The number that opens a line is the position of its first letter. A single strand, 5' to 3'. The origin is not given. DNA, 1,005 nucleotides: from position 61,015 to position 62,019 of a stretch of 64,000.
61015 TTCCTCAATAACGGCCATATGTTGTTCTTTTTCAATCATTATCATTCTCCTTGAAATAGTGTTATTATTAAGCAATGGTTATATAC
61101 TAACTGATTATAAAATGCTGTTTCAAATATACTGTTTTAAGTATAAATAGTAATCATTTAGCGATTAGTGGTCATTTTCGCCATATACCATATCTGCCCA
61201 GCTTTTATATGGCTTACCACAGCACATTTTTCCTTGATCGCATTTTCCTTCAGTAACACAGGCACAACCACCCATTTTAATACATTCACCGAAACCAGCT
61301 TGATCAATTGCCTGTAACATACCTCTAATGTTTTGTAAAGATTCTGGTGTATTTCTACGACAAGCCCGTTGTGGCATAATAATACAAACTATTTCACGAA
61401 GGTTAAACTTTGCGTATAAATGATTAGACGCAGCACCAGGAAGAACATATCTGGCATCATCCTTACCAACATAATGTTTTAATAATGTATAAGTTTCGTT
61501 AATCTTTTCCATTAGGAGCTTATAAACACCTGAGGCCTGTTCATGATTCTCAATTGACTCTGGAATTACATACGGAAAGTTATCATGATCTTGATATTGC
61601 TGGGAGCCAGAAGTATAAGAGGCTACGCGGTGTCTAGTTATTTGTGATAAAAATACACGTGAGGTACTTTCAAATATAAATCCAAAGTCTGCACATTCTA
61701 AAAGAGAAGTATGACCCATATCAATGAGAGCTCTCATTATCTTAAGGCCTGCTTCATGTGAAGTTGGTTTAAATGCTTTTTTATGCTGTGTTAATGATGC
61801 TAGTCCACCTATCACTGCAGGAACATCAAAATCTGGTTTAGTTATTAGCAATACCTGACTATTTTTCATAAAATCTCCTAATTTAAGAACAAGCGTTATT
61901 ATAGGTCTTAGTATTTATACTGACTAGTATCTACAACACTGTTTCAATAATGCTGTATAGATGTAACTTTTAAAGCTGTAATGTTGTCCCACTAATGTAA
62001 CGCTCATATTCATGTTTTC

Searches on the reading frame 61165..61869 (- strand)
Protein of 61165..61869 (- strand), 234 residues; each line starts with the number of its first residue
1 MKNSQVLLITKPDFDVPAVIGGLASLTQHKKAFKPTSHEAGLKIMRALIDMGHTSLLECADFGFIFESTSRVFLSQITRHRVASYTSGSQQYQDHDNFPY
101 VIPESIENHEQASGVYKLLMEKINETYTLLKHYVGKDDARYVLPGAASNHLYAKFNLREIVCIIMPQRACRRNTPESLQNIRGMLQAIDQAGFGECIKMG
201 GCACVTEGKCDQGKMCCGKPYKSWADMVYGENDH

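Call 8: search_protein_families(library=phrogs, proteins=[window:61165-61869:-], max_evalue=0.001)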
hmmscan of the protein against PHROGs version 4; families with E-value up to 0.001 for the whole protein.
window:61165-61869:- (234 aa): 3 families
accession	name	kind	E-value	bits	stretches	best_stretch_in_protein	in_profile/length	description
phrog_85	-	DNA, RNA and nucleotide metabolism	2.2e-17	63.9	1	42-159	412-545/866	thymidylate synthase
phrog_35637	-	DNA, RNA and nucleotide metabolism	1.3e-07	32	1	50-195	125-272/366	thymidylate synthase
phrog_22708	-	DNA, RNA and nucleotide metabolism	2.1e-06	28.3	1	39-98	69-129/242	thymidylate synthase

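Call 16: find_related_loci(query=window:61165-61869:-, collection=viral_contigs, flank=6000)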
Query window:61165-61869:- (234 aa) in viral_contigs; peptide patterns used: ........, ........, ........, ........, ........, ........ (x = any residue, [..] = any of these).
2 stretches matched a pattern, but none encodes a relative of the query by tblastn (E <= 1e-3).

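Call 31: find_homologous_proteins(query=window:61165-61866:-, max_evalue=1e-40)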
Query window:61165-61866:- (233 aa): 81 proteins with E <= 1e-40 among 250 candidates.
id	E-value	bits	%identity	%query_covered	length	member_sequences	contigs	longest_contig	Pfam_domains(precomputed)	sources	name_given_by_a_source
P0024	1.6e-157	540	100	100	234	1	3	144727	PF02511.21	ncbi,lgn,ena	-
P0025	1.5e-142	491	91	100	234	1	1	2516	PF02511.21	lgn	-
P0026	1.4e-129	449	82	100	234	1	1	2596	PF02511.21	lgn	-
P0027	2.9e-128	444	81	100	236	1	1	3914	PF02511.21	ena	-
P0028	2.9e-124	431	79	100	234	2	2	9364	PF02511.21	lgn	-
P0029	4.6e-123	427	79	98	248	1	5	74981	PF02511.21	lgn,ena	-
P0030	1.4e-119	416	78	98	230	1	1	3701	PF02511.21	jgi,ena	jgi:thymidylate synthase (FAD)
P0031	4.2e-119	414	78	97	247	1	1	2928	PF02511.21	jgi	jgi:thymidylate synthase (FAD)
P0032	4.4e-118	411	77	99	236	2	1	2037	PF02511.21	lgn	-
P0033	7.4e-118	410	74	100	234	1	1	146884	PF02511.21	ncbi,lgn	-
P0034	5.7e-117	407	78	97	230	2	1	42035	PF02511.21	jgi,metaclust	metaclust:\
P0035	3.5e-116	405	78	97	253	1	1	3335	PF02511.21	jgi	jgi:thymidylate synthase (FAD)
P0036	6.9e-116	404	75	98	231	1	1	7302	PF02511.21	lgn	-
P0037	5.2e-115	401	76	97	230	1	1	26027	PF02511.21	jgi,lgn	jgi:thymidylate synthase (FAD)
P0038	6.9e-115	400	78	97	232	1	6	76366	PF02511.21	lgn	-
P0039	7.1e-114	397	74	97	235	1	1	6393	PF02511.21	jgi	-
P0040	1.2e-113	396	75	97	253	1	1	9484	PF02511.21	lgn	-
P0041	3.2e-113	395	77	98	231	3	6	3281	PF02511.21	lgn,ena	-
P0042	3.4e-113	395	75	100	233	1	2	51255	PF02511.21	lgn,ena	-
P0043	5.3e-113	394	75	97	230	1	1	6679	PF02511.21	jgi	jgi:thymidylate synthase (FAD)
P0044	7.6e-113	394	73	98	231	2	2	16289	PF02511.21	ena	-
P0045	2.4e-112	392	74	97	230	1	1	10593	PF02511.21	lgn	-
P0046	1.2e-111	390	73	98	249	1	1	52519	PF02511.21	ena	-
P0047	7.2e-111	387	73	98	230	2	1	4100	PF02511.21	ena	-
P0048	1.2e-110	387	73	98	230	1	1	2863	PF02511.21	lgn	-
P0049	2.9e-108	379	73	98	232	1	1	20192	PF02511.21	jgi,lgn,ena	jgi:thymidylate synthase (FAD)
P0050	6.0e-108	378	70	97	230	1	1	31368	PF02511.21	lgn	-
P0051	3.5e-107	375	72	99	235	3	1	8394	PF02511.21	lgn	-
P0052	4.7e-107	375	69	100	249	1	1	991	PF02511.21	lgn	-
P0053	1.9e-105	370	70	97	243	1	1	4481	PF02511.21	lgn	-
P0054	2.1e-105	369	75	91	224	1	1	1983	PF02511.21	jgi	jgi:thymidylate synthase (FAD)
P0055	4.3e-105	368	71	98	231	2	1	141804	PF02511.21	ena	-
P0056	2.2e-104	366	68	99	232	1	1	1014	PF02511.21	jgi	jgi:thymidylate synthase (FAD)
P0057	6.6e-104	365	73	90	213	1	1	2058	PF02511.21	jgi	jgi:thymidylate synthase (FAD)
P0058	1.1e-103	364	69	96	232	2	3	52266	PF02511.21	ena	-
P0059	1.3e-103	364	69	97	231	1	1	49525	PF02511.21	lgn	-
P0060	3.5e-102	359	70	98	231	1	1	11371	PF02511.21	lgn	-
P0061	1.2e-100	354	66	97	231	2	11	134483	PF02511.21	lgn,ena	-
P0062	1.4e-100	354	68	97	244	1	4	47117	PF02511.21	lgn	-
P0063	2.0e-100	353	67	97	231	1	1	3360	PF02511.21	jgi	jgi:thymidylate synthase (FAD)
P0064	2.5e-100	353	67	97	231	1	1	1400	PF02511.21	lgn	-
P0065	5.2e-99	349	68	97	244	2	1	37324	PF02511.21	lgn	-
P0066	3.3e-97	343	66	98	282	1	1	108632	PF02511.21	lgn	-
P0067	4.8e-96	339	65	98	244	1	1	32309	PF02511.21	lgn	-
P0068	3.5e-95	336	66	97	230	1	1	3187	PF02511.21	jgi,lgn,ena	-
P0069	3.8e-94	333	64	97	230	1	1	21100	PF02511.21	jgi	jgi:thymidylate synthase (FAD)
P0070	6.2e-94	332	69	90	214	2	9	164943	PF02511.21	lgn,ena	-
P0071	5.5e-91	322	63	97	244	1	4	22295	PF02511.21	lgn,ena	-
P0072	2.9e-89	317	62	99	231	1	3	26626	PF02511.21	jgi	jgi:thymidylate synthase (FAD)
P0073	1.4e-87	311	61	97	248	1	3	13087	PF02511.21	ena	-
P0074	7.0e-82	293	59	97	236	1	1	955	PF02511.21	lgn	-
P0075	5.2e-77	277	57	96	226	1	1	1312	PF02511.21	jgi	jgi:thymidylate synthase (FAD)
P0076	1.4e-72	262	54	96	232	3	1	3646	PF02511.21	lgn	-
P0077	2.1e-71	258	53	96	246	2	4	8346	PF02511.21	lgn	-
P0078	1.2e-70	256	53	96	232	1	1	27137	PF02511.21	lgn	-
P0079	2.4e-70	255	55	95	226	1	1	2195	PF02511.21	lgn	-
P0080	1.1e-67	246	53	98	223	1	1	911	PF02511.21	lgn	-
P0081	5.1e-67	244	52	97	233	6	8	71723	PF02511.21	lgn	-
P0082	4.9e-66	241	50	97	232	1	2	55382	PF02511.21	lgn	-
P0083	5.4e-66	241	49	96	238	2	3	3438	PF02511.21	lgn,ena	-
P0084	6.1e-65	237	50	97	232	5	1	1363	PF02511.21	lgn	-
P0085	4.5e-56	208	46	99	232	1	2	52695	PF02511.21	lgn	-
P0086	5.3e-56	208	47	99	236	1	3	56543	PF02511.21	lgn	-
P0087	1.2e-55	207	47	99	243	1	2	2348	PF02511.21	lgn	-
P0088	2.2e-53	199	46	99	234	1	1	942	PF02511.21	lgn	-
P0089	9.8e-52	194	44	92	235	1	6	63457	PF02511.21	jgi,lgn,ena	-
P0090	2.5e-50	189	44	95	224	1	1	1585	PF02511.21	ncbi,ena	-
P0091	3.5e-50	189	45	94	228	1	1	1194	PF02511.21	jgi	jgi:thymidylate synthase (FAD)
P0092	4.4e-50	188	45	97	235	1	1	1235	PF02511.21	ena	-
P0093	6.4e-49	185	45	95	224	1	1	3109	PF02511.21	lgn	-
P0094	1.6e-48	183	44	100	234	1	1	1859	PF02511.21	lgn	-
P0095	1.9e-48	183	44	92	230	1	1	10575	PF02511.21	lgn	-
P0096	2.4e-48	183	44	95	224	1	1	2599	PF02511.21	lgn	-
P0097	5.2e-48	182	43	97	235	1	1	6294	PF02511.21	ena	-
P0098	7.5e-48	181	45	95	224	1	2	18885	PF02511.21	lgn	-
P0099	1.1e-46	177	44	95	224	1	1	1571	PF02511.21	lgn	-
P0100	6.6e-45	172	43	97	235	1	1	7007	PF02511.21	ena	-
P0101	2.6e-44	170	43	90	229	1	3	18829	PF02511.21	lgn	-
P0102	9.0e-42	161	41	97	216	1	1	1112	PF02511.21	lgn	-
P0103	3.2e-41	159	43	91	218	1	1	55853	PF02511.21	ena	-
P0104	9.3e-41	158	42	95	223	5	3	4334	PF02511.21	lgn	-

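Call 33: find_encoding_contigs(protein=P0033, flank=10000, max_places=2)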
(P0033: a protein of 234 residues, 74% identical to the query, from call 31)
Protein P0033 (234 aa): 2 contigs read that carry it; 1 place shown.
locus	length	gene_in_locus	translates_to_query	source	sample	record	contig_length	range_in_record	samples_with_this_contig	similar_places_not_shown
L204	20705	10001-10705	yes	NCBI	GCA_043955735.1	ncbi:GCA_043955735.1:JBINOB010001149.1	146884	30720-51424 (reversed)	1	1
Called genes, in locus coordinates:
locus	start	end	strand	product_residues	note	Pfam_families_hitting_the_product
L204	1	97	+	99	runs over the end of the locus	-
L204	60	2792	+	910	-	-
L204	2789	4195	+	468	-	PF04851:ResIII, PF00176:SNF2-rel_dom, PF00271:Helicase_C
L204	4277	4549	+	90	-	-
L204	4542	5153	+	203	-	-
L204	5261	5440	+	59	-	-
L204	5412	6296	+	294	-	PF02739:5_3_exonuc_N, PF01367:5_3_exonuc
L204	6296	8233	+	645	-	PF01612:DNA_pol_A_exo1 (weak), PF00476:DNA_pol_A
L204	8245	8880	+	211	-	PF08761:dUTPase_2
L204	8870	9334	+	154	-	PF00383:dCMP_cyt_deam_1, PF14437:MafB19-deam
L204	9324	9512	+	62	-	-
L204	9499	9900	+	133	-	PF02810:SEC-C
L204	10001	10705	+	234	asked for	PF02511:Thy1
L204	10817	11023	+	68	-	-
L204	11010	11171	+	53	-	-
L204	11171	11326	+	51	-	-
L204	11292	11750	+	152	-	-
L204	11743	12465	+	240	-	PF01966:HD (weak)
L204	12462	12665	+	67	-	-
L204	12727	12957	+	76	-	-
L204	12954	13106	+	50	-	-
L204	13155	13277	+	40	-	-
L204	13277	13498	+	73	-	-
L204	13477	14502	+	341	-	PF00149:Metallophos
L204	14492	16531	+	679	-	PF02463:SMC_N, PF13175:AAA_15, PF13476:AAA_23, PF13514:AAA_27 (weak), PF02463:SMC_N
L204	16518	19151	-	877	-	-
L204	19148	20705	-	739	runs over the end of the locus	-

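Call 34: find_encoding_contigs(protein=P0061, flank=10000, max_places=2)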
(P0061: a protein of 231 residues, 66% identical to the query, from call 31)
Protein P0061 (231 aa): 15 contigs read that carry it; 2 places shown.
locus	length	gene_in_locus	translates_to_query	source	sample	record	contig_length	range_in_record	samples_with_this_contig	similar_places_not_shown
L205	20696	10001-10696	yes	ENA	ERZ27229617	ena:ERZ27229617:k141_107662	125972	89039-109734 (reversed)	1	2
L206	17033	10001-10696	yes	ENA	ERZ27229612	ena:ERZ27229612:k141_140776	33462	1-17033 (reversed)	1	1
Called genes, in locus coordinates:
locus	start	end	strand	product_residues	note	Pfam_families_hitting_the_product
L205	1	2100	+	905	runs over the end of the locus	-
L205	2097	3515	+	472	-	PF04851:ResIII (weak), PF00176:SNF2-rel_dom, PF00271:Helicase_C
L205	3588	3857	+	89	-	-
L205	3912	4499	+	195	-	-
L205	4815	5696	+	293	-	PF02739:5_3_exonuc_N, PF01367:5_3_exonuc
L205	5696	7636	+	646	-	PF01612:DNA_pol_A_exo1 (faint), PF00476:DNA_pol_A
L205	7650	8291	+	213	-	PF08761:dUTPase_2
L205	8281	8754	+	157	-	PF00383:dCMP_cyt_deam_1, PF14437:MafB19-deam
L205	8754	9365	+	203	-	PF01844:HNH (weak)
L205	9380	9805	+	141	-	PF02810:SEC-C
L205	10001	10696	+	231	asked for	PF02511:Thy1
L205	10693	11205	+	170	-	PF13392:HNH_3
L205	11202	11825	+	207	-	-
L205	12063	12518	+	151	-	-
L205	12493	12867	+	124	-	-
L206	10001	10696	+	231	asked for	PF02511:Thy1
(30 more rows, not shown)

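Call 37: find_related_loci(query=A2, collection=viral_contigs, flank=6000)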
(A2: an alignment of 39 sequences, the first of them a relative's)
Query A2 (234 aa) in viral_contigs; peptide patterns used: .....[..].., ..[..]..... (x = any residue, [..] = any of these).
161 stretches matched a pattern; 151 encode a relative of the query (tblastn E <= 1e-3); the best 80 are kept; 80 distinct loci.
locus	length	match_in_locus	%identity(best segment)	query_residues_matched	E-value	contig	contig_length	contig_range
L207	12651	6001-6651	44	18-232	2e-57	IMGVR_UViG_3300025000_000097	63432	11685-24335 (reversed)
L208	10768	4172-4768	35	25-230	2e-32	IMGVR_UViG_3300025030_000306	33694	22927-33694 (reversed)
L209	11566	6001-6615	35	44-226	4e-30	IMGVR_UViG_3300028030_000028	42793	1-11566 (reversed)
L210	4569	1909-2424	35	46-222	6e-30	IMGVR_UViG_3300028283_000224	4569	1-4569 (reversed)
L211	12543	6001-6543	35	39-219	6e-29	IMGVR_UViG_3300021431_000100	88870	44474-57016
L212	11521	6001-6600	33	8-218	2e-28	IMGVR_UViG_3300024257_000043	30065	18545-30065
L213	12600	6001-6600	33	8-218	2e-28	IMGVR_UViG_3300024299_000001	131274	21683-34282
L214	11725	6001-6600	33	8-218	2e-28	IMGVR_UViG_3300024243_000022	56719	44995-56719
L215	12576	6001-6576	34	19-215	6e-28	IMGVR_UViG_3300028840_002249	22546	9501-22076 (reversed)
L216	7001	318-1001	33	1-221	3e-28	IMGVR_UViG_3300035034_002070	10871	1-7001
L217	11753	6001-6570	38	25-222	2e-27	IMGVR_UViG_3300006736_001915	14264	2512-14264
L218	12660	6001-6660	35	10-224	5e-27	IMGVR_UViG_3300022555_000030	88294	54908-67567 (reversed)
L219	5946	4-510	39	48-222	1e-26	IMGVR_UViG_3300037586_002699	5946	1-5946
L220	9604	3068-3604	32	39-221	1e-26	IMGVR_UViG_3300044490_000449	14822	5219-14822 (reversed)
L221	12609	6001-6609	30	12-223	1e-26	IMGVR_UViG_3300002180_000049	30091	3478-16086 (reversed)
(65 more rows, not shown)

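Call 38: find_encoding_contigs(protein=P0029, flank=10000, max_places=2)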
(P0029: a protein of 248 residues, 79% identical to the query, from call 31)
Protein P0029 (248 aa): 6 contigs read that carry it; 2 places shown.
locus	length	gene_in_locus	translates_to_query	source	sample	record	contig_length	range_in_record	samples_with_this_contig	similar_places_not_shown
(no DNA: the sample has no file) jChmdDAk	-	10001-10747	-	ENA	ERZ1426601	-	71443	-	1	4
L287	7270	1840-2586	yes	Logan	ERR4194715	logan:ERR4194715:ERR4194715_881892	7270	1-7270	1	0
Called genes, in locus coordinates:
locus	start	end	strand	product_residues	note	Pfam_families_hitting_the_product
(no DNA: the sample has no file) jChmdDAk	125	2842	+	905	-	-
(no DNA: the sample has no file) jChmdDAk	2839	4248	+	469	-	PF00270:DEAD (faint), PF04851:ResIII (weak), PF00176:SNF2-rel_dom, PF00271:Helicase_C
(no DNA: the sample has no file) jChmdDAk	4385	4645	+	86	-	-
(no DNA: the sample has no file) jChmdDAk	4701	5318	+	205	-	-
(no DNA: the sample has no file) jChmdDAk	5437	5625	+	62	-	-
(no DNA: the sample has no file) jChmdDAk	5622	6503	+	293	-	PF02739:5_3_exonuc_N, PF01367:5_3_exonuc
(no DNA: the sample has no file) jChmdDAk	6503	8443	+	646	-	PF01612:DNA_pol_A_exo1 (faint), PF00476:DNA_pol_A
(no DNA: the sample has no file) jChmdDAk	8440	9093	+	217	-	PF08761:dUTPase_2 (weak)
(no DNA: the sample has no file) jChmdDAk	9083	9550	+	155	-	PF00383:dCMP_cyt_deam_1, PF14437:MafB19-deam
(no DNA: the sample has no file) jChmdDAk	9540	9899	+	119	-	PF02810:SEC-C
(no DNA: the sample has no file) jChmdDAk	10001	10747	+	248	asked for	PF02511:Thy1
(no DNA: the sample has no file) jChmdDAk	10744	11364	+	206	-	-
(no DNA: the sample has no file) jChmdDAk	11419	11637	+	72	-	-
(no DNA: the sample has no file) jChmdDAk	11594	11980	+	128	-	-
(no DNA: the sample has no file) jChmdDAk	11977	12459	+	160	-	-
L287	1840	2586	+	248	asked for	PF02511:Thy1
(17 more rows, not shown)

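Call 39: find_encoding_contigs(protein=P0055, flank=10000, max_places=2)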
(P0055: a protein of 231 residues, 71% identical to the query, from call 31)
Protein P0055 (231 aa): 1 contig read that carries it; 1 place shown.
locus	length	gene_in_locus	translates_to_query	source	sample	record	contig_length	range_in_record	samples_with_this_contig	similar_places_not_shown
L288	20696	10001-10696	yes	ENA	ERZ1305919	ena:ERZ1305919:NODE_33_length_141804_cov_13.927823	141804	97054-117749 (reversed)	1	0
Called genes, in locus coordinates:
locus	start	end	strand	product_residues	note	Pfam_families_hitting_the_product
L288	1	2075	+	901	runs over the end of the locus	-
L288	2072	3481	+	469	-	PF00176:SNF2-rel_dom, PF00271:Helicase_C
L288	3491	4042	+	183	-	PF00226:DnaJ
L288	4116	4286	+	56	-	-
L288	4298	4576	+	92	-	-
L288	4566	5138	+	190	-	-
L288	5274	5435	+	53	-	-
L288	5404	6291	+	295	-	PF02739:5_3_exonuc_N, PF01367:5_3_exonuc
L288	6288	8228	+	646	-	PF01612:DNA_pol_A_exo1 (weak), PF00476:DNA_pol_A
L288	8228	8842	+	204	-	PF08761:dUTPase_2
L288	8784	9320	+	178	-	PF00383:dCMP_cyt_deam_1, PF14437:MafB19-deam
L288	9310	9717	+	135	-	PF02810:SEC-C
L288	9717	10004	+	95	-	-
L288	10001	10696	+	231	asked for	PF02511:Thy1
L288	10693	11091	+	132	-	PF00293:NUDIX (weak)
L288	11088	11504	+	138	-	PF00072:Response_reg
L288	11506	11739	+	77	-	-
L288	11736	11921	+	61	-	-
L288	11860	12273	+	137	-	PF03838:RecU (weak)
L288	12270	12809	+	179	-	PF01966:HD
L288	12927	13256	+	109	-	PF12961:DUF3850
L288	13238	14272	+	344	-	PF00149:Metallophos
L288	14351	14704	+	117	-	-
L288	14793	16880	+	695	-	PF02463:SMC_N, PF13175:AAA_15, PF13476:AAA_23, PF02463:SMC_N (weak)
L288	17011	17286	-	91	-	-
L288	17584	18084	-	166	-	-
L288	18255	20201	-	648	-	PF02210:Laminin_G_2 (faint), PF13385:Laminin_G_3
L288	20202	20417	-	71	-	-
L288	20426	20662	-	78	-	-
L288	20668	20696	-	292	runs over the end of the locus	-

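Call 40: find_encoding_contigs(protein=P0070, flank=10000, max_places=2)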
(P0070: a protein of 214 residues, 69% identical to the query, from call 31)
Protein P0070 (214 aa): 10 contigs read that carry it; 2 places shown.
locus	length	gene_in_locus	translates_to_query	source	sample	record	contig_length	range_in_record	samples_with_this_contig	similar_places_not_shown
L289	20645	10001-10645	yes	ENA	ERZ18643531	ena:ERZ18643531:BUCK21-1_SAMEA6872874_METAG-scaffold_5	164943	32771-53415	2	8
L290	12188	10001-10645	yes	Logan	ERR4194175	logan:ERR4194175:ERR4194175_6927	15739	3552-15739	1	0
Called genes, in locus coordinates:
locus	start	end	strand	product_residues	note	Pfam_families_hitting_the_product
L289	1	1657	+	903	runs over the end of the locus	-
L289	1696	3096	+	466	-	PF00176:SNF2-rel_dom, PF04851:ResIII (weak), PF00271:Helicase_C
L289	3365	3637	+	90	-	-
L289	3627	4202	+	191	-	-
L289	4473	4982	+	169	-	-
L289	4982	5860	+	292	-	PF02739:5_3_exonuc_N, PF01367:5_3_exonuc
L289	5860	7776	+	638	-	PF01612:DNA_pol_A_exo1 (weak), PF00476:DNA_pol_A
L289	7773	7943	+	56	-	-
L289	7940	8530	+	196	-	PF08761:dUTPase_2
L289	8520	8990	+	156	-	PF00383:dCMP_cyt_deam_1, PF14437:MafB19-deam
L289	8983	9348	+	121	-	PF02810:SEC-C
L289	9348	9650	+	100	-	-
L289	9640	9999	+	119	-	PF12637:TSCPD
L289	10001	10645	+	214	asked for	PF02511:Thy1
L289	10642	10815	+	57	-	-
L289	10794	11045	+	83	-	-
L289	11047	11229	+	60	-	-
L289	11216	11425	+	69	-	-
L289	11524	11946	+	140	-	-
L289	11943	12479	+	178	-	PF01966:HD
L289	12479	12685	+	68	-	-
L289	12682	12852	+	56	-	-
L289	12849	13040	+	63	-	-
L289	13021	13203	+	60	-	-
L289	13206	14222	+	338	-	PF00149:Metallophos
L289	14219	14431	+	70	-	-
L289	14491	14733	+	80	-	-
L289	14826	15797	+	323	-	-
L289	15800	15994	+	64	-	-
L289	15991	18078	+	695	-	PF02463:SMC_N, PF13175:AAA_15 (weak), PF13476:AAA_23 (weak)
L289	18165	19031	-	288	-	-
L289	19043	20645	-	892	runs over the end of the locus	-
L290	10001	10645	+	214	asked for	PF02511:Thy1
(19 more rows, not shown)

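Call 51: find_encoding_contigs(protein=P0066, flank=10000, max_places=2)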
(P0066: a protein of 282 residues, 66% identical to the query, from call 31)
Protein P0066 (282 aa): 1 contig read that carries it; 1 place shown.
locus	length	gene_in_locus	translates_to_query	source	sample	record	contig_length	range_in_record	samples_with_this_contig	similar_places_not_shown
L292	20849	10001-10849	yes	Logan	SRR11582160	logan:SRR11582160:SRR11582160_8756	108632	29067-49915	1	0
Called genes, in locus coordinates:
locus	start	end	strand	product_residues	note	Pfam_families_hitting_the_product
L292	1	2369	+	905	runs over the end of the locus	-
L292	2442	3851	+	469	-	PF04851:ResIII (weak), PF00176:SNF2-rel_dom, PF00271:Helicase_C (weak)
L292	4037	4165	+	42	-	-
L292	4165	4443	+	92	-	-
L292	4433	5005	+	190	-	-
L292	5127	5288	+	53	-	-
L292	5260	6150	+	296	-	PF02739:5_3_exonuc_N, PF01367:5_3_exonuc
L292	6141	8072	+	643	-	PF01612:DNA_pol_A_exo1 (weak), PF00476:DNA_pol_A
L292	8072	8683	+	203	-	PF08761:dUTPase_2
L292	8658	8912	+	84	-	-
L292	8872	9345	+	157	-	PF00383:dCMP_cyt_deam_1, PF14437:MafB19-deam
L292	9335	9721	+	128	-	PF02810:SEC-C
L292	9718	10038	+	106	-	-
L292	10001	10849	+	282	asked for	PF02511:Thy1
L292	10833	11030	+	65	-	-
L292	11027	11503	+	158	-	-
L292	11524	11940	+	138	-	-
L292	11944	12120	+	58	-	-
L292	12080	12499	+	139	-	-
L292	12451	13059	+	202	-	PF01966:HD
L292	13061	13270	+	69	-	-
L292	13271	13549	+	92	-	-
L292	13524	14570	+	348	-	PF00149:Metallophos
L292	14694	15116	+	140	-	-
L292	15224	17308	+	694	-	PF02463:SMC_N, PF13175:AAA_15, PF13476:AAA_23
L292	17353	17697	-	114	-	PF01844:HNH (weak)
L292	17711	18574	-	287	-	-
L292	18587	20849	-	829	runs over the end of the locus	-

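Call 55: search_dna_similar(query=L204:6296-8230:+, collection=phages, mode=protein, max_rows=25)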
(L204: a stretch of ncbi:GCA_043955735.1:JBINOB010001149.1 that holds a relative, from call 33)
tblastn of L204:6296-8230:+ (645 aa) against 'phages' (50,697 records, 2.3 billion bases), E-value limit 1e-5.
Records with a match: 3402; places in all: 3403; records where one place covers at least 80% of the query: 1006.
Best place of each record, by identity: <60% 3402.
By first word of the organism name: Mycobacterium 716; Vibrio 460; Salmonella 289; Microbacterium 234; Bacillus 217; Staphylococcus 194; Pseudomonas 190; Escherichia 141; Enterococcus 136; Gordonia 96; and 94 more.
By host as written in the record: - 558; Mycobacterium smegmatis mc2 155 498; Microbacterium foliorum NRRL B-24224 SEA 110; Mycobacterium smegmatis mc#155 106; Microbacterium foliorum NRRL B-24224 93; Pseudomonas aeruginosa 61; Staphylococcus aureus 55; Salmonella enterica subsp. enterica serovar Enteritidis PT1 51; and 605 more.
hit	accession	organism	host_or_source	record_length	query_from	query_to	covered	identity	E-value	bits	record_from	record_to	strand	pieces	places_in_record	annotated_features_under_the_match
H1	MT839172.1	Bacteriophage sp.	human fecal samples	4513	20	615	92%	32.2%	8e-78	275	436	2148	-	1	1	record has no annotation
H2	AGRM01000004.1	Salmonella enterica subsp. houtenae str. ATCC BAA-1581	Homo sapiens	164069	12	613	93%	29.9%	2e-56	213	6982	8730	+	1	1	DNA-directed DNA polymerase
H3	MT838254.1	Bacteriophage sp.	human fecal samples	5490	25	644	96%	29.0%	1e-50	195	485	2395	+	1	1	record has no annotation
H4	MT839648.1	Bacteriophage sp.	human fecal samples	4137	20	613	92%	29.8%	3e-63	232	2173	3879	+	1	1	record has no annotation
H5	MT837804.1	Bacteriophage sp.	human fecal samples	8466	19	613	92%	29.7%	3e-64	236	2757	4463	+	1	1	record has no annotation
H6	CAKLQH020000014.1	Acinetobacter phage MD-2021a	not known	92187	4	604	93%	29.0%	2e-55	210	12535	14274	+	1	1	polA: DNA polymerase I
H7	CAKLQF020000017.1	Acinetobacter phage MD-2021a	not known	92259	4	604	93%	29.0%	2e-55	210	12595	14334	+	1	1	polA: DNA polymerase I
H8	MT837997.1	Bacteriophage sp.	human fecal samples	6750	19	613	92%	28.5%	4e-60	224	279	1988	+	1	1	record has no annotation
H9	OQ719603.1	Vibrio phage vB_VpaP_1601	Vibrio parahaemolyticus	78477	26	634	94%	27.7%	2e-26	197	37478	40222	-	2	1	hypothetical protein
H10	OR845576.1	Escherichia phage ECO95 1-6-1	Escherichia coli O157:H7 ATCC 43895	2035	66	613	85%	30.7%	7e-55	203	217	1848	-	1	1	record has no annotation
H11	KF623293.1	Vibrio phage SHOU24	Vibrio parahaemolyticus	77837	26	634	94%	27.5%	2e-26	194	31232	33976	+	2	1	hypothetical protein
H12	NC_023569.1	Vibrio phage SHOU24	Vibrio parahaemolyticus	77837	26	634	94%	27.5%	2e-26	194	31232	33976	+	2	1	hypothetical protein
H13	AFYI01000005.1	Salmonella enterica subsp. enterica serovar Infantis str. ...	Homo sapiens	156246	66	613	85%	30.4%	4e-53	203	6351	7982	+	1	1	DNA-directed DNA polymerase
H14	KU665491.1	Bacillus phage Mgbh1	Bacillus sp. MGK1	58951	20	595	89%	28.5%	8e-47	184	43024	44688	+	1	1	DNA-directed DNA polymerase-like protein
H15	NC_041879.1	Bacillus phage Mgbh1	Bacillus sp. MGK1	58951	20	595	89%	28.5%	8e-47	184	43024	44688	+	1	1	DNA polymerase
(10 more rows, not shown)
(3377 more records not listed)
